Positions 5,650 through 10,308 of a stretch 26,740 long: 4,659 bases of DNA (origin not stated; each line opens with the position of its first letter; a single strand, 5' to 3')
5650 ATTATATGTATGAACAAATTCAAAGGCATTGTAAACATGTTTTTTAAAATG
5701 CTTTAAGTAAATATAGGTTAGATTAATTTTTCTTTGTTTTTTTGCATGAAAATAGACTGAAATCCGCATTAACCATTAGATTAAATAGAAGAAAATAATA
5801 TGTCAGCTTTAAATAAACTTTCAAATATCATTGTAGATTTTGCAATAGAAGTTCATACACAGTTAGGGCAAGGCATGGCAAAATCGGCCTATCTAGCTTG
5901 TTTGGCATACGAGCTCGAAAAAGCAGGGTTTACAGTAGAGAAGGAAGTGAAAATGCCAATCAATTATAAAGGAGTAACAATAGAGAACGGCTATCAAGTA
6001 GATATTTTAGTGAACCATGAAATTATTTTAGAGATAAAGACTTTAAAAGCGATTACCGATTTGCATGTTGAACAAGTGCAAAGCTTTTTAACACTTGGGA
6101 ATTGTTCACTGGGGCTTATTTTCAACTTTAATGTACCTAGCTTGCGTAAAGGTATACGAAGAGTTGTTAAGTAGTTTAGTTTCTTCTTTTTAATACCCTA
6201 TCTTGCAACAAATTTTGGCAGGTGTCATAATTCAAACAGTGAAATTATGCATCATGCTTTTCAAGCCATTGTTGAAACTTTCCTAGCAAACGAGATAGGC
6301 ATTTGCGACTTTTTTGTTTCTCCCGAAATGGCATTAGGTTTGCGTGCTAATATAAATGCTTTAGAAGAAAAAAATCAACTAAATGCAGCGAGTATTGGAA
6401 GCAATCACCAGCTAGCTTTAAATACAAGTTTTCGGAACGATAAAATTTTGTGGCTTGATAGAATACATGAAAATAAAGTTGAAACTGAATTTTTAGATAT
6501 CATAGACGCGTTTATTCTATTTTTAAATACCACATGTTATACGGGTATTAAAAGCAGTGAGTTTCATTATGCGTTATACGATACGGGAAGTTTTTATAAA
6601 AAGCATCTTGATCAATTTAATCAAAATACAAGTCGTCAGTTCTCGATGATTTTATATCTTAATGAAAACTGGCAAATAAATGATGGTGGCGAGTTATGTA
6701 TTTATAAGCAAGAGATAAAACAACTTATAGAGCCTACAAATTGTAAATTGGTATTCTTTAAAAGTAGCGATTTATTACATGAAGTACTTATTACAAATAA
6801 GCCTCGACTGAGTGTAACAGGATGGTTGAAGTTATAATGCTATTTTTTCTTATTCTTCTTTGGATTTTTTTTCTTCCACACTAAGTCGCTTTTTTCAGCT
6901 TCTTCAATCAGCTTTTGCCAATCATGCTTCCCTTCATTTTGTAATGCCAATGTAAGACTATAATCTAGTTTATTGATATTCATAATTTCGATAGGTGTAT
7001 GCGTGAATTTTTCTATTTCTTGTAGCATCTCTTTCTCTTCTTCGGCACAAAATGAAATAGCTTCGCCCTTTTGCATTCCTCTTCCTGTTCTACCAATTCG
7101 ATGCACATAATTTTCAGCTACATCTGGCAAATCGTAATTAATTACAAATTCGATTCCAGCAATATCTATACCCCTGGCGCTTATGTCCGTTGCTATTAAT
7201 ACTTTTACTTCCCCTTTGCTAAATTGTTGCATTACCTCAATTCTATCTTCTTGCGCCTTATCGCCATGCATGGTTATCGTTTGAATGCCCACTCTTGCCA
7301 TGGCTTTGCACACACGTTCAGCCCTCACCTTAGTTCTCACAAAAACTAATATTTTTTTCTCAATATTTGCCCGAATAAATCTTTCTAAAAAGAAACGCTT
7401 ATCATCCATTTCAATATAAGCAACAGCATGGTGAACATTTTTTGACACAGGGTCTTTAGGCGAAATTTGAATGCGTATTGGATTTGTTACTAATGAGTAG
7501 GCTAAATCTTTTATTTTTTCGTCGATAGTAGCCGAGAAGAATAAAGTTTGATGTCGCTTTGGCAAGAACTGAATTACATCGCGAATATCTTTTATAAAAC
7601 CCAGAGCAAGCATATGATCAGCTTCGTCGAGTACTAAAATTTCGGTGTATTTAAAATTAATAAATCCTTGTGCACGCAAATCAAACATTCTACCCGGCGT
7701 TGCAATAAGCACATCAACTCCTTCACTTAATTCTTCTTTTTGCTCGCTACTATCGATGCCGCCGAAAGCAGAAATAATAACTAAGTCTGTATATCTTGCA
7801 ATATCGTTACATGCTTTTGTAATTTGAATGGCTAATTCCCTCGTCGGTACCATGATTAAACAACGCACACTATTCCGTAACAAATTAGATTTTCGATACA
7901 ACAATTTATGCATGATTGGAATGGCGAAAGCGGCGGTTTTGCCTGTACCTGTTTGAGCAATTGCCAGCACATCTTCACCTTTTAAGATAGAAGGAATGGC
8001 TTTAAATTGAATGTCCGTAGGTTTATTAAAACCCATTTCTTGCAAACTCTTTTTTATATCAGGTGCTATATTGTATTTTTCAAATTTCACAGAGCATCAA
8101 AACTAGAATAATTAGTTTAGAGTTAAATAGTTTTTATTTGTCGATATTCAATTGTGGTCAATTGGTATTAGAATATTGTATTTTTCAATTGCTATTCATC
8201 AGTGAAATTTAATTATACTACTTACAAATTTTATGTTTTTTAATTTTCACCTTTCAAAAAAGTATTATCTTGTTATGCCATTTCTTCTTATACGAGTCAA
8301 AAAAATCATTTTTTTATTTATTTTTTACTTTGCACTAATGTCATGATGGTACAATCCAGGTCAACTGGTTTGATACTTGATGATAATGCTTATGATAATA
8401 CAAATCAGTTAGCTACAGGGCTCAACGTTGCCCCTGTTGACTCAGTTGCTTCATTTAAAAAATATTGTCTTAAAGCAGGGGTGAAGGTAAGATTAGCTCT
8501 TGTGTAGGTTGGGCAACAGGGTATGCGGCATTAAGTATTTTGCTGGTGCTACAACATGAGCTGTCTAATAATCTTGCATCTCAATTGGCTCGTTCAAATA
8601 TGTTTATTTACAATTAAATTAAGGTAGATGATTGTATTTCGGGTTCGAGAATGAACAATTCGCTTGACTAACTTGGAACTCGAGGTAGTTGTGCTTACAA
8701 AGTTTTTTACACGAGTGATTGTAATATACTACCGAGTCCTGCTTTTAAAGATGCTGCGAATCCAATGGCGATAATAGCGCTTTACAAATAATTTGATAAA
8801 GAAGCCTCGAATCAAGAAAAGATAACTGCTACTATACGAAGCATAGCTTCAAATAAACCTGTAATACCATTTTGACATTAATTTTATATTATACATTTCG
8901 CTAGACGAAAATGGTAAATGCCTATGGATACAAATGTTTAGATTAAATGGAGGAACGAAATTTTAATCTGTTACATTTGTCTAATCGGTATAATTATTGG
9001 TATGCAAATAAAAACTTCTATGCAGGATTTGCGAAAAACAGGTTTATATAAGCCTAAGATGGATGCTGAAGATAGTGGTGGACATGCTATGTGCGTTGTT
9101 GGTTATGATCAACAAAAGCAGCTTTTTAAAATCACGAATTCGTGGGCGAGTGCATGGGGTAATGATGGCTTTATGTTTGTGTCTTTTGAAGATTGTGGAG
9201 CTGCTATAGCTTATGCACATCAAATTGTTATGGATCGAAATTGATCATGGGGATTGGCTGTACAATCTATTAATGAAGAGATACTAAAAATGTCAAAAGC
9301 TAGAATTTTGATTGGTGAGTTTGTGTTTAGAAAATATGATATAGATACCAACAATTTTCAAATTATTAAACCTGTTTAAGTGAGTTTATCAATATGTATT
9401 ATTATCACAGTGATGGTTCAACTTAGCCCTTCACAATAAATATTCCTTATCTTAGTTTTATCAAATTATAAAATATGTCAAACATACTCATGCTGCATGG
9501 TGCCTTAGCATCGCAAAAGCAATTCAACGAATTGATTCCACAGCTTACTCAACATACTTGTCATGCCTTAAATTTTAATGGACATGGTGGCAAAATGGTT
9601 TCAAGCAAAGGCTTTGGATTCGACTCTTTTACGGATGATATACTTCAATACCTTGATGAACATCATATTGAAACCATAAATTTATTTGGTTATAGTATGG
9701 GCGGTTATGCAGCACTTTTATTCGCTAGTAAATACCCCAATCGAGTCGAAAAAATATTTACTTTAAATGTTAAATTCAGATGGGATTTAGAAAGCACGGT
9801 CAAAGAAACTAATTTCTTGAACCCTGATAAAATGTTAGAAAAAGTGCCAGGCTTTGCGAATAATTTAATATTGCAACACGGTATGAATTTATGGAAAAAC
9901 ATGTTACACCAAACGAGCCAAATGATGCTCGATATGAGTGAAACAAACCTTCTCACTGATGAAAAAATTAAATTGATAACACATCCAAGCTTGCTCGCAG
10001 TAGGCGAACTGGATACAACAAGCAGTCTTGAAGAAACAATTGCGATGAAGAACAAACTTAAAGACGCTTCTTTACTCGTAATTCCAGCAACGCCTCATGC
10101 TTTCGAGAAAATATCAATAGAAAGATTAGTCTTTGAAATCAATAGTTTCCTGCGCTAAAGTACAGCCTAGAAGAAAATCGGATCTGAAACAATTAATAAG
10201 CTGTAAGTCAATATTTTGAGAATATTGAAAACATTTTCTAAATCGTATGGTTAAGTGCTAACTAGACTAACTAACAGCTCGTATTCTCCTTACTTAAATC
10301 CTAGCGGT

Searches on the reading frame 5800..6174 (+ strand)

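Call 41: search_protein_families(library=pfam, proteins=[window:5800-6174:+])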
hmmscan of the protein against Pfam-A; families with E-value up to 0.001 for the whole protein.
window:5800-6174:+ (124 aa): 1 family
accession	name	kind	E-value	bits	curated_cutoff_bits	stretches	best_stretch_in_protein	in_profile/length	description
PF13366.12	PDDEXK_3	-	1e-34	119.8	22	1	6-122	2-117/117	PD-(D/E)XK nuclease superfamily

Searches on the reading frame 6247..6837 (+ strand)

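Call 41: search_protein_families(library=pfam, proteins=[window:6247-6837:+])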
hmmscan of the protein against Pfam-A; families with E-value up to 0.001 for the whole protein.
window:6247-6837:+ (196 aa): 2 families
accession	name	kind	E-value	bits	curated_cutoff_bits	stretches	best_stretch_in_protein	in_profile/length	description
PF13640.12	2OG-FeII_Oxy_3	-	3.3e-20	73.3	27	1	107-194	2-97/98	2OG-Fe(II) oxygenase superfamily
PF13661.12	2OG-FeII_Oxy_4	-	2.9e-19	69.8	27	1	107-195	2-98/98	2OG-Fe(II) oxygenase superfamily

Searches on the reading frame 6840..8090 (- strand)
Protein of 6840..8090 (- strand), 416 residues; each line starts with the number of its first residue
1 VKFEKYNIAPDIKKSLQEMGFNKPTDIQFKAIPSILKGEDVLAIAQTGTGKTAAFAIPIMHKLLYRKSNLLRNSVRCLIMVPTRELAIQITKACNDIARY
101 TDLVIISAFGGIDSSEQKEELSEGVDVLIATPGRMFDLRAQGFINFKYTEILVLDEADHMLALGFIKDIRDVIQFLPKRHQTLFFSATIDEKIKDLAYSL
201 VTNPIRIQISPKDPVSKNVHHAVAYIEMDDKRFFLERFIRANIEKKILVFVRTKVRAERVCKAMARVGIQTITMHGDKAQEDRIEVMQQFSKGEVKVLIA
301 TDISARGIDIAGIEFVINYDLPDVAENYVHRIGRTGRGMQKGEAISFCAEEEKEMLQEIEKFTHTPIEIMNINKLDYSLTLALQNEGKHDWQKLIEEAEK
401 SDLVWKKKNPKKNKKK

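Call 9: find_encoding_contigs(protein=window:6840-8090:-, flank=10000, max_places=6)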
Protein window:6840-8090:- (416 aa): no gene with exactly this product is on record in the collection.

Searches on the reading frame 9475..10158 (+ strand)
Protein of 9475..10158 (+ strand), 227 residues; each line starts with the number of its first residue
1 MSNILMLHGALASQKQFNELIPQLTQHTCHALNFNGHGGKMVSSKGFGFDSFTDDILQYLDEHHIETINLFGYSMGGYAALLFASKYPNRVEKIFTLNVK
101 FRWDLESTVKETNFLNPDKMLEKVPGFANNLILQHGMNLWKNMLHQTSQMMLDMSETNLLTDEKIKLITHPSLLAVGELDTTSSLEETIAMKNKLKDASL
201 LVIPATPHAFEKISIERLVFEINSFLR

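Call 12: search_protein_families(library=pfam, proteins=[window:9475-10158:+])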
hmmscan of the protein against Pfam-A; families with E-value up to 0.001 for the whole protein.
window:9475-10158:+ (227 aa): 6 families
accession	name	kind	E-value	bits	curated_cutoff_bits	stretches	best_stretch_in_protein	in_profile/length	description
PF00561.26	Abhydrolase_1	-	2.9e-19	70.1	25.8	1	4-109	3-105/245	alpha/beta hydrolase fold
PF12146.15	Hydrolase_4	-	4e-10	39.8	27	1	4-106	7-116/239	Serine aminopeptidase, S33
PF06028.17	DUF915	-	9.3e-07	28.9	22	1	52-104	88-146/255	Alpha/beta hydrolase of unknown function (DUF915)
PF00975.26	Thioesterase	-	2.7e-06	28.2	26.4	1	4-90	3-90/226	Thioesterase domain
PF12697.13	Abhydrolase_6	-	8.4e-06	27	26.3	1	4-91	1-100/217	Alpha/beta hydrolase family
PF00756.26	Esterase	-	0.00021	21.6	22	1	55-95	101-144/251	Putative esterase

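Call 40: find_homologous_proteins(query=window:9475-10158:+, max_evalue=1e-20)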
Query window:9475-10158:+ (227 aa): 633 proteins with E <= 1e-20 among 839 candidates; the best 120 are listed.
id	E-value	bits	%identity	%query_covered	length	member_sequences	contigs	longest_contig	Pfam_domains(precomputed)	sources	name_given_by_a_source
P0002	6.4e-144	495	99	100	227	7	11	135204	PF06028.18,PF12697.14,PF00561.27,PF00975.27,PF12146.16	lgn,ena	-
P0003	3.1e-117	408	100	82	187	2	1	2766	PF00561.27,PF12146.16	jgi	jgi:pimeloyl-ACP methyl ester carboxylesterase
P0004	3.8e-89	316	64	99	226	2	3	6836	PF06028.18,PF12697.14,PF00561.27,PF12146.16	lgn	-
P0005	1.5e-88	314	64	99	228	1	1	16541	PF06028.18,PF12697.14,PF00561.27,PF12146.16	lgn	-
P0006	7.6e-85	302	61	99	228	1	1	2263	PF06028.18,PF12697.14,PF00561.27,PF00975.27,PF12146.16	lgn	-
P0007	2.2e-84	301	60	99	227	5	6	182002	PF06028.18,PF12697.14,PF00561.27,PF00975.27,PF12146.16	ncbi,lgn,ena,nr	ncbi:MAG: alpha/beta hydrolase [Chitinophagaceae bacterium]|nr:alpha/beta hydrolase [Chitinophagacea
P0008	2.5e-83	297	60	100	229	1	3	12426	PF12697.14,PF00561.27,PF12146.16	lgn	-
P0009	2.9e-83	297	62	98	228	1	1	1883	PF06028.18,PF12697.14,PF00561.27,PF12146.16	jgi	jgi:pimeloyl-ACP methyl ester carboxylesterase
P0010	9.4e-80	285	57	99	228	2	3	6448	PF12697.14,PF00561.27,PF12146.16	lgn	-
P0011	1.0e-79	285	59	97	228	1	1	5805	PF06028.18,PF12697.14,PF00561.27,PF12146.16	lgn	-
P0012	1.3e-79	285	61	98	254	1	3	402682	PF12697.14,PF00561.27,PF00975.27,PF12146.16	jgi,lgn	jgi:pimeloyl-ACP methyl ester carboxylesterase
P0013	3.8e-78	280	58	99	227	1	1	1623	PF12697.14,PF00561.27,PF00975.27,PF12146.16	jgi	jgi:pimeloyl-ACP methyl ester carboxylesterase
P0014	6.9e-78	279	56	98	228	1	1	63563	PF06028.18,PF12697.14,PF00561.27,PF12146.16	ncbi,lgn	ncbi:MAG: alpha/beta fold hydrolase [Bacteroidia bacterium]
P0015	1.9e-75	271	56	98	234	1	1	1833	PF06028.18,PF12697.14,PF03096.21,PF00561.27,PF00975.27,PF12146.16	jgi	-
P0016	2.1e-75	271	59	95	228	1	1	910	PF06028.18,PF12697.14,PF00561.27,PF00975.27,PF12146.16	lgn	-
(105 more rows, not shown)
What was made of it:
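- Tried and rejected: The flanking hydrolase has a 99% cluster, and then nothing closer than 64% (call 40).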

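Call 42: find_encoding_contigs(protein=P0002, flank=10000, max_places=10)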
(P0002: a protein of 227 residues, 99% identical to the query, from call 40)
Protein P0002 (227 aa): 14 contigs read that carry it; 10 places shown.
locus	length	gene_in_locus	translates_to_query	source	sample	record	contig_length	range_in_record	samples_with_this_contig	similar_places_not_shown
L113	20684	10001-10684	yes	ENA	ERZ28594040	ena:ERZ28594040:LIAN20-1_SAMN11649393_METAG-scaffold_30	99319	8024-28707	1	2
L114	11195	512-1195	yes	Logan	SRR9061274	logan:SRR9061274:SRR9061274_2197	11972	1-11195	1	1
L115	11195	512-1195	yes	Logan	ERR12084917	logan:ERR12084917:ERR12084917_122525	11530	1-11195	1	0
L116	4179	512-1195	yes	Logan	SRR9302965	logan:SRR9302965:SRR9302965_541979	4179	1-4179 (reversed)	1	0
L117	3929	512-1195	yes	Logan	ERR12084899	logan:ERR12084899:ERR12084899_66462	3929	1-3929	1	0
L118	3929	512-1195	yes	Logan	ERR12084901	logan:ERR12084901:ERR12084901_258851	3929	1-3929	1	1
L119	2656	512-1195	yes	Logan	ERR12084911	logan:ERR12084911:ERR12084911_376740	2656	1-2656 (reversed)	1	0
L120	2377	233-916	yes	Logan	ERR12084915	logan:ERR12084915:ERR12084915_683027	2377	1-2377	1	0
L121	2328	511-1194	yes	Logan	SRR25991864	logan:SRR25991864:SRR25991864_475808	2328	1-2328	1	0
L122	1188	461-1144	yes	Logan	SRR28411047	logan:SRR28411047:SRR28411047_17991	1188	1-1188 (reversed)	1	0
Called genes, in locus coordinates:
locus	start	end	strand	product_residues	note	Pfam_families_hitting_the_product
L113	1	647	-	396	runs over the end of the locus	PF13167:GTP-bdg_N, PF16360:GTP-bdg_M, PF00071:Ras, PF01926:MMR_HSR1, PF02421:FeoB_N (weak), PF00009:GTP_EFTU (weak)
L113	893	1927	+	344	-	PF01820:Dala_Dala_lig_N, PF02222:ATP-grasp (weak), PF02786:CPSase_L_D2, PF07478:Dala_Dala_lig_C, PF02655:ATP-grasp_3, PF13535:ATP-grasp_4 (weak)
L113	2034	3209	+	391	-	PF03793:PASTA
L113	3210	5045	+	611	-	PF18962:Por_Secre_tail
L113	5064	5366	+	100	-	PF00581:Rhodanese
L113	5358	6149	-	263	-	PF02634:FdhD-NarQ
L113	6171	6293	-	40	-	-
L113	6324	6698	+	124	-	PF13366:PDDEXK_3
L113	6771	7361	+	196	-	PF13640:2OG-FeII_Oxy_3, PF13661:2OG-FeII_Oxy_4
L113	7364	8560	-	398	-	PF00270:DEAD, PF04851:ResIII (weak), PF00271:Helicase_C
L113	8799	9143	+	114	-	-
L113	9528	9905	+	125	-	PF00112:Peptidase_C1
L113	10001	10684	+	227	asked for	PF00561:Abhydrolase_1, PF00975:Thioesterase (weak), PF12146:Hydrolase_4, PF12697:Abhydrolase_6 (weak), PF06028:DUF915 (weak)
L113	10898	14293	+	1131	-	PF17757:UvrB_inter, PF02559:CarD_TRCF_RID, PF00270:DEAD, PF04851:ResIII, PF00271:Helicase_C, PF03461:TRCF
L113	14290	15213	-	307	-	PF01464:SLT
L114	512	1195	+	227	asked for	PF00561:Abhydrolase_1, PF00975:Thioesterase (weak), PF12146:Hydrolase_4, PF12697:Abhydrolase_6 (weak), PF06028:DUF915 (weak)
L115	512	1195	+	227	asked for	PF00561:Abhydrolase_1, PF00975:Thioesterase (weak), PF12146:Hydrolase_4, PF12697:Abhydrolase_6 (weak), PF06028:DUF915 (weak)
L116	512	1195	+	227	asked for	PF00561:Abhydrolase_1, PF00975:Thioesterase (weak), PF12146:Hydrolase_4, PF12697:Abhydrolase_6 (weak), PF06028:DUF915 (weak)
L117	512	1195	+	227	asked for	PF00561:Abhydrolase_1, PF00975:Thioesterase (weak), PF12146:Hydrolase_4, PF12697:Abhydrolase_6 (weak), PF06028:DUF915 (weak)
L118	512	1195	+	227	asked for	PF00561:Abhydrolase_1, PF00975:Thioesterase (weak), PF12146:Hydrolase_4, PF12697:Abhydrolase_6 (weak), PF06028:DUF915 (weak)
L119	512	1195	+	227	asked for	PF00561:Abhydrolase_1, PF00975:Thioesterase (weak), PF12146:Hydrolase_4, PF12697:Abhydrolase_6 (weak), PF06028:DUF915 (weak)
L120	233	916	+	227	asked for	PF00561:Abhydrolase_1, PF00975:Thioesterase (weak), PF12146:Hydrolase_4, PF12697:Abhydrolase_6 (weak), PF06028:DUF915 (weak)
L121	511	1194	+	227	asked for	PF00561:Abhydrolase_1, PF00975:Thioesterase (weak), PF12146:Hydrolase_4, PF12697:Abhydrolase_6 (weak), PF06028:DUF915 (weak)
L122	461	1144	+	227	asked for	PF00561:Abhydrolase_1, PF00975:Thioesterase (weak), PF12146:Hydrolase_4, PF12697:Abhydrolase_6 (weak), PF06028:DUF915 (weak)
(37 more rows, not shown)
